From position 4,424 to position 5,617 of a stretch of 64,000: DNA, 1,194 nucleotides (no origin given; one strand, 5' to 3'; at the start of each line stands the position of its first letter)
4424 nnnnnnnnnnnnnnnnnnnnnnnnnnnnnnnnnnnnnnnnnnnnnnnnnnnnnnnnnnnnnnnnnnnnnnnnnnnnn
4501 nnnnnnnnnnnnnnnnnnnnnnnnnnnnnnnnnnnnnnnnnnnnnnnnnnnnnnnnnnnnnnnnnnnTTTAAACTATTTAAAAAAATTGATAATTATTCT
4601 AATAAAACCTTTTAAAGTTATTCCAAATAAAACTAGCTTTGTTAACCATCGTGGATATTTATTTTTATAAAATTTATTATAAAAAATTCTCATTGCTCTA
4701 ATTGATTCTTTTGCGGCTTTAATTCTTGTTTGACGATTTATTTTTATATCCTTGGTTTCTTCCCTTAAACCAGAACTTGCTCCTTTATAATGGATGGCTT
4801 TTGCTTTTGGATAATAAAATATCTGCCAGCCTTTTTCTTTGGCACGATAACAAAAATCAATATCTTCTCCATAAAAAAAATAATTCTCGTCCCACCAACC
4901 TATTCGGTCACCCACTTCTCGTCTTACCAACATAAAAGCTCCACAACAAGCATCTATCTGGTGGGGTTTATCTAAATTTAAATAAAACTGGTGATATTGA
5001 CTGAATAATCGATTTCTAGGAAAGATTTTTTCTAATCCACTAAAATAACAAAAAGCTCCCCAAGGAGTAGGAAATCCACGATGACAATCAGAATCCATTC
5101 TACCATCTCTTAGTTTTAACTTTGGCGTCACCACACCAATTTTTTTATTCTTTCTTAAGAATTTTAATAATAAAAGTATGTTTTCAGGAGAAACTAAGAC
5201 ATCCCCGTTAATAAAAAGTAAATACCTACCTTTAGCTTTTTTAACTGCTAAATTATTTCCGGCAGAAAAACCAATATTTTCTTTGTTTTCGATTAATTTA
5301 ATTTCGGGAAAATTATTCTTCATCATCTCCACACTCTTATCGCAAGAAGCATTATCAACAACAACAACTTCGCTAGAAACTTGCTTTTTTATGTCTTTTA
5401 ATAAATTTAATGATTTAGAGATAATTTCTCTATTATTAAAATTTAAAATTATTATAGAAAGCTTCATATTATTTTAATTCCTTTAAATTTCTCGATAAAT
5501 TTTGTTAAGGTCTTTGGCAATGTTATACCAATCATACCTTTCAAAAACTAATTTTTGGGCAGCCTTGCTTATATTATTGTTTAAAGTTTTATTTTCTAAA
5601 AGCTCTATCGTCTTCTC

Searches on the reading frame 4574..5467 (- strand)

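Call 51: search_protein_families(library=pfam, proteins=[window:4574-5467:-], max_evalue=0.0001)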
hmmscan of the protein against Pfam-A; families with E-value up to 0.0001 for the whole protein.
window:4574-5467:- (297 aa): 5 families
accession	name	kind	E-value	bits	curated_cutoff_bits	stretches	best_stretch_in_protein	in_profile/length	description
PF00535.33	Glycos_transf_2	-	6.2e-20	72.2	23.3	1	4-185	1-163/168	Glycosyl transferase family 2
PF13641.12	Glyco_tranf_2_3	-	6.3e-19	69.3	27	1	3-233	3-218/230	Glycosyltransferase like family 2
PF13632.12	Glyco_trans_2_3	-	3e-09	37.4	27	1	152-245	53-135/198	Glycosyl transferase family group 2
PF13712.12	Glyco_tranf_2_5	-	3.1e-08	34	27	1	55-231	31-194/210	Glycosyltransferase like family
PF10111.15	Glyco_tranf_2_2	-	4.2e-07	30.2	27.3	1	16-122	15-129/276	Glycosyltransferase like family 2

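Call 56: search_protein_families(library=ncbifam, proteins=[window:4574-5467:-], max_evalue=0.001)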
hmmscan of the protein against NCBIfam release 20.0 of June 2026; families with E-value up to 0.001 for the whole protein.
window:4574-5467:- (297 aa): 19 families
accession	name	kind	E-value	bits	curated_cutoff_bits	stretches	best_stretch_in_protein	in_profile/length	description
TIGR03937.1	PgaC_IcaA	equivalog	4.9e-18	65.3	422.3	2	2-120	46-166/407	poly-beta-1,6-N-acetyl-D-glucosamine synthase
TIGR03965.1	mycofact_glyco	equivalog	1.7e-16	60.2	280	2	177-226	232-280/467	mycofactocin biosynthesis glycosyltransferase MftF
TIGR01556.1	rhamnosyltran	subfamily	3.3e-14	52.7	200.55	2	174-232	148-206/281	rhamnosyltransferase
NF038299.1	EPS_HpsN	equivalog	3.7e-14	52.4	425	1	2-234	2-228/317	hormogonium polysaccharide biosynthesis glycosyltransferase HpsN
NF041875.1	EPS_EpsD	equivalog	2.4e-13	50.2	370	1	3-232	1-212/325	exopolysaccharide biosynthesis glycosyltransferase EpsD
NF007482.0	PRK10073.1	equivalog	6.6e-13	48.4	423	1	2-106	7-112/334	glycosyltransferase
TIGR04283.1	glyco_like_mftF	equivalog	1.1e-12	48.1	182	1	3-112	1-106/221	TIGR04283 family arsenosugar biosynthesis glycosyltransferase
NF038302.1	EPS_HpsE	equivalog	1.1e-11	44.3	300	1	1-116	1-123/307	hormogonium polysaccharide biosynthesis glycosyltransferase HpsE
NF047683.1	TeichurnBiosyTuaG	equivalog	9.4e-11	41.8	400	1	3-109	8-116/252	teichuronic acid biosynthesis protein TuaG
NF053739.1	GlytfEpsEBac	equivalog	6.6e-08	31.9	450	1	2-117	2-120/265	glycosyltransferase EpsE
TIGR04195.1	S_glycosyl_SunS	equivalog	1.4e-07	30.8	350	1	6-130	62-184/421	SunS family peptide S-glycosyltransferase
NF047588.1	GlcsyltransPgfSStrep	equivalog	4e-07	29.5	500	1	1-105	1-111/308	glycosyltransferase PgfS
TIGR04009.1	wcaE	equivalog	1.4e-06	27.8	369.2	1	1-109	1-112/248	colanic acid biosynthesis glycosyltransferase WcaE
NF050819.1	PolSacchBiosHfsG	equivalog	2.9e-06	26.7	500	1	21-100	27-112/302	polysaccharide biosynthesis protein HfsG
TIGR03111.1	glyc2_xrt_Gpos1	hypoth_equivalog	9.4e-06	24.7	363.95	1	3-115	51-167/439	TIGR03111 family XrtG-associated glycosyltransferase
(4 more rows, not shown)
